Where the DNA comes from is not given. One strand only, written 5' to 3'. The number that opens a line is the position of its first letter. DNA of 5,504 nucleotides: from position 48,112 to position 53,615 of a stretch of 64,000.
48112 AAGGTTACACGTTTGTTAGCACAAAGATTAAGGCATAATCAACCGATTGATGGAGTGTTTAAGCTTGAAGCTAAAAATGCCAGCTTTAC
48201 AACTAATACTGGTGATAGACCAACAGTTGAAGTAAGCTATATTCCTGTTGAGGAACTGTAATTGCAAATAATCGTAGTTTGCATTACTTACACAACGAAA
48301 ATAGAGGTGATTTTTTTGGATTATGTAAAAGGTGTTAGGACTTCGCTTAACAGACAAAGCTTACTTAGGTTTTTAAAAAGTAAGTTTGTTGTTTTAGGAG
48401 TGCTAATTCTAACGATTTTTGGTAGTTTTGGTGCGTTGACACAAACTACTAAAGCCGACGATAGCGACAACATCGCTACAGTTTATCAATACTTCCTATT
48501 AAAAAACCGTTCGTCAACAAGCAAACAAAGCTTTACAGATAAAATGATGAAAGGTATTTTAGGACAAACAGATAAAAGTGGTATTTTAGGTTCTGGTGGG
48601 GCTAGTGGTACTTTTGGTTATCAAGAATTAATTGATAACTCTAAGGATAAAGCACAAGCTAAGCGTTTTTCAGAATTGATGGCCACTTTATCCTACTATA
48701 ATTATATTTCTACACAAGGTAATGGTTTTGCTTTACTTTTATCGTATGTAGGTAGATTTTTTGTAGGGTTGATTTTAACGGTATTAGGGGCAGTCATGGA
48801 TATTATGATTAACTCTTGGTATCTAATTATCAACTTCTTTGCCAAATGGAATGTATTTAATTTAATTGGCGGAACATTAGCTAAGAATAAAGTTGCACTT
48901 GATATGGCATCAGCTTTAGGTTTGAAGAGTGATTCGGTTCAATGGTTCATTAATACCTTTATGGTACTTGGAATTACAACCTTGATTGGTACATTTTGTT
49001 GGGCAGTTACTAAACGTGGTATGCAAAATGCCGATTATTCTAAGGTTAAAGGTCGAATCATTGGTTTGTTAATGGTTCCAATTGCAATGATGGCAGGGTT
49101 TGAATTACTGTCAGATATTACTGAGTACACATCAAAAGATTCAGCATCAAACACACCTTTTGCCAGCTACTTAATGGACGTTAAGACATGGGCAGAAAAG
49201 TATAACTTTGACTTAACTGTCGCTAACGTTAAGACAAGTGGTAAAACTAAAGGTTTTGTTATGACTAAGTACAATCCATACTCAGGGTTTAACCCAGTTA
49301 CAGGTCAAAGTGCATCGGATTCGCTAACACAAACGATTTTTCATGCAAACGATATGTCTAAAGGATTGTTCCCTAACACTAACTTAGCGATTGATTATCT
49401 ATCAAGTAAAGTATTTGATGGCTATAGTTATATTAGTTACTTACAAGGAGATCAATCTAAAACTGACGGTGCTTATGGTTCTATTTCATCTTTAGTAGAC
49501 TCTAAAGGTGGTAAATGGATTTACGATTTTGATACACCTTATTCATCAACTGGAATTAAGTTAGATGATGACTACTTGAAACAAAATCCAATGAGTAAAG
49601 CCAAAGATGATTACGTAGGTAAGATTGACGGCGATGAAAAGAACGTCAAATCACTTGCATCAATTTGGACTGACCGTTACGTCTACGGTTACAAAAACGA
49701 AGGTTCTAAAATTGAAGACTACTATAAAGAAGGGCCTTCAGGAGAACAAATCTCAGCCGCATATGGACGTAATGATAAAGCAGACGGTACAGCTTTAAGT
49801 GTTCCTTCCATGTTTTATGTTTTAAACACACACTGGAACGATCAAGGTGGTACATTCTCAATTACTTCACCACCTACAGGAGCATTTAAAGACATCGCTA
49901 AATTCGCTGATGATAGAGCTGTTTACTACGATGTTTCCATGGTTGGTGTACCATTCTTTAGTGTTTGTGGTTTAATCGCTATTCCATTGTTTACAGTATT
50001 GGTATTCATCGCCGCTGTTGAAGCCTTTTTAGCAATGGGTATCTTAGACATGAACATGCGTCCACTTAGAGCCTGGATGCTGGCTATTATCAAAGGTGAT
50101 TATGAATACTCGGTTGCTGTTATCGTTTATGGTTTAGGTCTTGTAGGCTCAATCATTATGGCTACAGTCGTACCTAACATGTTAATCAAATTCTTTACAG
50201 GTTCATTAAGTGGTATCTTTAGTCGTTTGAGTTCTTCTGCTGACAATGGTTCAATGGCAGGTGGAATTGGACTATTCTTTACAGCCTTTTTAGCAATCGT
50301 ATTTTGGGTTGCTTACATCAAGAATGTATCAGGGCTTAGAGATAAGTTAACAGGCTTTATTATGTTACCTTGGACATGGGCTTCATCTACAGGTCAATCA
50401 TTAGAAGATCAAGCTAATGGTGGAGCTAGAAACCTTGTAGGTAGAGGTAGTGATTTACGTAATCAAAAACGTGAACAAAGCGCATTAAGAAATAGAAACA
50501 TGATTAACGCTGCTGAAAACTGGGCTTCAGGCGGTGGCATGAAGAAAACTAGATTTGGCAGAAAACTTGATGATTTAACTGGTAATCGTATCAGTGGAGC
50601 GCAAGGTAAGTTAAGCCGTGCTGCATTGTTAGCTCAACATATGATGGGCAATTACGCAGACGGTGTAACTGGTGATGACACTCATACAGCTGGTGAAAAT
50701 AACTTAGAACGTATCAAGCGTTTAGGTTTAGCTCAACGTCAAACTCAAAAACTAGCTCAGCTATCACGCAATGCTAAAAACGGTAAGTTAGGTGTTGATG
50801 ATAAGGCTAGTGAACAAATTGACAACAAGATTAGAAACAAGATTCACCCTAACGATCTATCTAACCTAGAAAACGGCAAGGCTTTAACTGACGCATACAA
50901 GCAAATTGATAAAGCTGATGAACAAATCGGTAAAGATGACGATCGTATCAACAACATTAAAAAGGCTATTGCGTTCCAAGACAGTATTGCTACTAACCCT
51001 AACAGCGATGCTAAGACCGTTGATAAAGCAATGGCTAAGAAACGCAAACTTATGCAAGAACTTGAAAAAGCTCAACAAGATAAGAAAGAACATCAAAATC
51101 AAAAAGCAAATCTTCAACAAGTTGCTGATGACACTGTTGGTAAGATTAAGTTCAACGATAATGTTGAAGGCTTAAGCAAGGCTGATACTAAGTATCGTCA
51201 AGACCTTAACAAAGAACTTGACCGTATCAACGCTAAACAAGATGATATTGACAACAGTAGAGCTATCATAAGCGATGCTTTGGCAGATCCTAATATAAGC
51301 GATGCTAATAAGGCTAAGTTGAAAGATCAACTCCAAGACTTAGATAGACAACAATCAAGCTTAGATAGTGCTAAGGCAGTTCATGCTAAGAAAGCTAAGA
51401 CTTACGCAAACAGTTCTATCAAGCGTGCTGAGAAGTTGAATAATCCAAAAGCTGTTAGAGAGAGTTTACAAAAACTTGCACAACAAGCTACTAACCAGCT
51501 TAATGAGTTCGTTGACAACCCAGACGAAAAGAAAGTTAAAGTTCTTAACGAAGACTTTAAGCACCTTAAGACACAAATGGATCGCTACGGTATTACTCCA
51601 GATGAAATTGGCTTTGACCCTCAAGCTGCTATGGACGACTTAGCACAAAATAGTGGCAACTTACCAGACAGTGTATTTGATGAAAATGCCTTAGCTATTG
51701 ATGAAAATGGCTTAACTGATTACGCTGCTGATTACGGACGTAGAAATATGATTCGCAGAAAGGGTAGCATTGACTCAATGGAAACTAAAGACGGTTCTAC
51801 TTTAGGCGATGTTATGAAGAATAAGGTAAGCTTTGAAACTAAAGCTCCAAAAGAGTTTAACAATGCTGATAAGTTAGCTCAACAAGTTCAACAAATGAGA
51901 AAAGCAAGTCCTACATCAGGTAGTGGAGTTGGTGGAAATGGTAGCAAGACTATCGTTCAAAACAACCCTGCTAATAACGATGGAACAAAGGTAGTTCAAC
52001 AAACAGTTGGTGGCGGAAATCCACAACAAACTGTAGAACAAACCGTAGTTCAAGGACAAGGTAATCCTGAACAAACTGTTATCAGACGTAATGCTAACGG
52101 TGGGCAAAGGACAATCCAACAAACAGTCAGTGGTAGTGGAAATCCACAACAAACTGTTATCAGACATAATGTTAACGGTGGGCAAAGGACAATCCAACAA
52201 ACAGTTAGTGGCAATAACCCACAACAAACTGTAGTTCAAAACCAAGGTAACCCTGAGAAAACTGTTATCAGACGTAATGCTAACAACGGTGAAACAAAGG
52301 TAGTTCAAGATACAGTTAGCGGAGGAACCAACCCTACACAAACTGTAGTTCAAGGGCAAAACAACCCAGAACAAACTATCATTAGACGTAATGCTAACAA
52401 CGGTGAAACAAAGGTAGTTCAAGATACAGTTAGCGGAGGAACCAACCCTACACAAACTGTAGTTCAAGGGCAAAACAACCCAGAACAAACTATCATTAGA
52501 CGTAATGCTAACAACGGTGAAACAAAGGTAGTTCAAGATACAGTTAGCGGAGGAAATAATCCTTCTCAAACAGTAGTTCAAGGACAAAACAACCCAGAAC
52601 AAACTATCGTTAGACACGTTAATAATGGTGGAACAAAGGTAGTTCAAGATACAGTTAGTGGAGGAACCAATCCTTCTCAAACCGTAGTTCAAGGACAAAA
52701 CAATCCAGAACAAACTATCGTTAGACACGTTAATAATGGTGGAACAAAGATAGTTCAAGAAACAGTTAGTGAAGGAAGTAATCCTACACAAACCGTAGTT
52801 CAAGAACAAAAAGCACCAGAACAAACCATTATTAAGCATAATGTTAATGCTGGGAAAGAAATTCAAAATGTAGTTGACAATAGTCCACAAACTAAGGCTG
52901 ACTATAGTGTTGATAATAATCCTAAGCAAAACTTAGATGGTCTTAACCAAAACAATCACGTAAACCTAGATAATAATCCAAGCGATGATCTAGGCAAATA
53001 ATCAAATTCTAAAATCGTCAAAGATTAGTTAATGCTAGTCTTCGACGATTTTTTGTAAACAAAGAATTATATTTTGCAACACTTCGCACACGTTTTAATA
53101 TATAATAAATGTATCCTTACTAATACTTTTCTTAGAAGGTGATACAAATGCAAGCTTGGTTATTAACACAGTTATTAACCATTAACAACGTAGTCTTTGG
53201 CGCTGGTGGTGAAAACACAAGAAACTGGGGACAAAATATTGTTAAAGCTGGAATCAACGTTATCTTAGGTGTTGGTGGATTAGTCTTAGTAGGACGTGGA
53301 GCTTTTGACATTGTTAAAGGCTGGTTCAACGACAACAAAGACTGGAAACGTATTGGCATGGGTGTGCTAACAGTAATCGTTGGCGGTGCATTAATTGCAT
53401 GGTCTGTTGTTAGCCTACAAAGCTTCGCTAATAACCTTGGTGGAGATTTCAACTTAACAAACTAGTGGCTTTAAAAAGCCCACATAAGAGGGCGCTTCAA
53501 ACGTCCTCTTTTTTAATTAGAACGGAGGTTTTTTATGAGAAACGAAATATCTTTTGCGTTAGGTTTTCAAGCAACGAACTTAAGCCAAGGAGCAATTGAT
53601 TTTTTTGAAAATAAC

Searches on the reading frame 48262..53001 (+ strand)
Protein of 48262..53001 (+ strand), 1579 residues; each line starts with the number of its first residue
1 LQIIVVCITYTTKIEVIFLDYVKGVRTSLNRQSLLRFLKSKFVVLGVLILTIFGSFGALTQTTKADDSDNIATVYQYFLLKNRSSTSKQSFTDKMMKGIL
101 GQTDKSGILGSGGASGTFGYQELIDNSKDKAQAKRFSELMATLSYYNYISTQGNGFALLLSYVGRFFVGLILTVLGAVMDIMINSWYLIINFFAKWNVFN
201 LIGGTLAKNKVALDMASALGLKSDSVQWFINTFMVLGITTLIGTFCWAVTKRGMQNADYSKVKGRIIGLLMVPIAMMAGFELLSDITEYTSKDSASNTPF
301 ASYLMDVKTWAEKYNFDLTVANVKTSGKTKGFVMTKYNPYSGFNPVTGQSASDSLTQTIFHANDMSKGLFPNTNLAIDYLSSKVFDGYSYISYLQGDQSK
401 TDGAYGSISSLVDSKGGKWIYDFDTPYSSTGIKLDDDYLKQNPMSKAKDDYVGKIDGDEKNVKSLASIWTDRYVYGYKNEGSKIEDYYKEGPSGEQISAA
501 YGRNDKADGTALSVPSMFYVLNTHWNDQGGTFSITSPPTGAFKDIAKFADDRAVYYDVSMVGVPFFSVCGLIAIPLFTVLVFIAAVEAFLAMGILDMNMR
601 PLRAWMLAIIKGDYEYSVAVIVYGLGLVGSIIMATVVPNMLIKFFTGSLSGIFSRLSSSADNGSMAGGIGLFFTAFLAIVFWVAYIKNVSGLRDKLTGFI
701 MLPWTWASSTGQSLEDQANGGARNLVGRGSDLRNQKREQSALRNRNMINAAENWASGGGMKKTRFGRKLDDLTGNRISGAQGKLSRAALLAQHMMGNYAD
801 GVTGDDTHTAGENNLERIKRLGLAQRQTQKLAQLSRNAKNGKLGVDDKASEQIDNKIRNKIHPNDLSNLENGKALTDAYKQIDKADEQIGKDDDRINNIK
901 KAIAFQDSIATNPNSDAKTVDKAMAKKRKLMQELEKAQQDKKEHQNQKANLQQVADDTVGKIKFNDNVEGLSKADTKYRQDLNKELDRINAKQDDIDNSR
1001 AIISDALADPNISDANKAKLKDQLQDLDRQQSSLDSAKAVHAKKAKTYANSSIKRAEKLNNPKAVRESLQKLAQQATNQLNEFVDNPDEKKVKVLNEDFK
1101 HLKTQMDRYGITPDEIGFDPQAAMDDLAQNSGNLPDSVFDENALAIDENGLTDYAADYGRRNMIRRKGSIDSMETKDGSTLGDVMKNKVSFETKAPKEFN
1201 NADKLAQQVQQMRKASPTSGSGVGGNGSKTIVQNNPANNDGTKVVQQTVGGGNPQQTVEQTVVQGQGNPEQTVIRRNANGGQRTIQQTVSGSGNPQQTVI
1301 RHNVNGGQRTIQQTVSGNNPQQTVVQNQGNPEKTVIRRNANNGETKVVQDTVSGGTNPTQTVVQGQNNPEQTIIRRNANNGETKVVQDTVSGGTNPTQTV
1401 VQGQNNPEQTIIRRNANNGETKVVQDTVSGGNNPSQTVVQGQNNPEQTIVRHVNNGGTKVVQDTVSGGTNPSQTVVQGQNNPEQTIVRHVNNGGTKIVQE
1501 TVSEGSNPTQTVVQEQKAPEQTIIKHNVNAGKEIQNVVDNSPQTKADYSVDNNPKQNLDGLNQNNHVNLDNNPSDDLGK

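Call 9: search_protein_families(library=pfam, proteins=[window:48262-53001:+], max_evalue=0.01)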
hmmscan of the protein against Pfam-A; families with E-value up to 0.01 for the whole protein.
window:48262-53001:+ (1579 aa): 0 families

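Call 26: search_protein_families(library=ncbifam, proteins=[window:48262-53001:+], max_evalue=1)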
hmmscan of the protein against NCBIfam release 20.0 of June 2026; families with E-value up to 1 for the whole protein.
window:48262-53001:+ (1579 aa): 1 family
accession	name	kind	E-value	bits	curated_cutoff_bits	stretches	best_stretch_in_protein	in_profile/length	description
NF010272.0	PRK13719.1-1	equivalog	0.067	12.7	442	1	6-85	113-197/223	conjugal transfer transcriptional regulator TraJ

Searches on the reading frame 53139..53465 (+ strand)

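Call 10: search_protein_families(library=pfam, proteins=[window:53139-53465:+], max_evalue=0.01)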
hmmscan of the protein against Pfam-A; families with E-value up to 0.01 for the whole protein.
window:53139-53465:+ (108 aa): 0 families

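Call 26: search_protein_families(library=ncbifam, proteins=[window:53139-53465:+], max_evalue=1)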
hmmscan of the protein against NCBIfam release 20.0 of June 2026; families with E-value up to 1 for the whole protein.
window:53139-53465:+ (108 aa): 3 families
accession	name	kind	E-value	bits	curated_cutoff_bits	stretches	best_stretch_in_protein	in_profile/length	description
TIGR01501.1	MthylAspMutase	equivalog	0.037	13.8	135.8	1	19-65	61-108/134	methylaspartate mutase subunit S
NF002612.0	PRK02261.1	equivalog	0.073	12.6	110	1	19-64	63-109/148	methylaspartate mutase subunit S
NF011129.0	PRK14553.2-2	equivalog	0.13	12.6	133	1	23-79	20-67/104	ribosomal-processing cysteine protease Prp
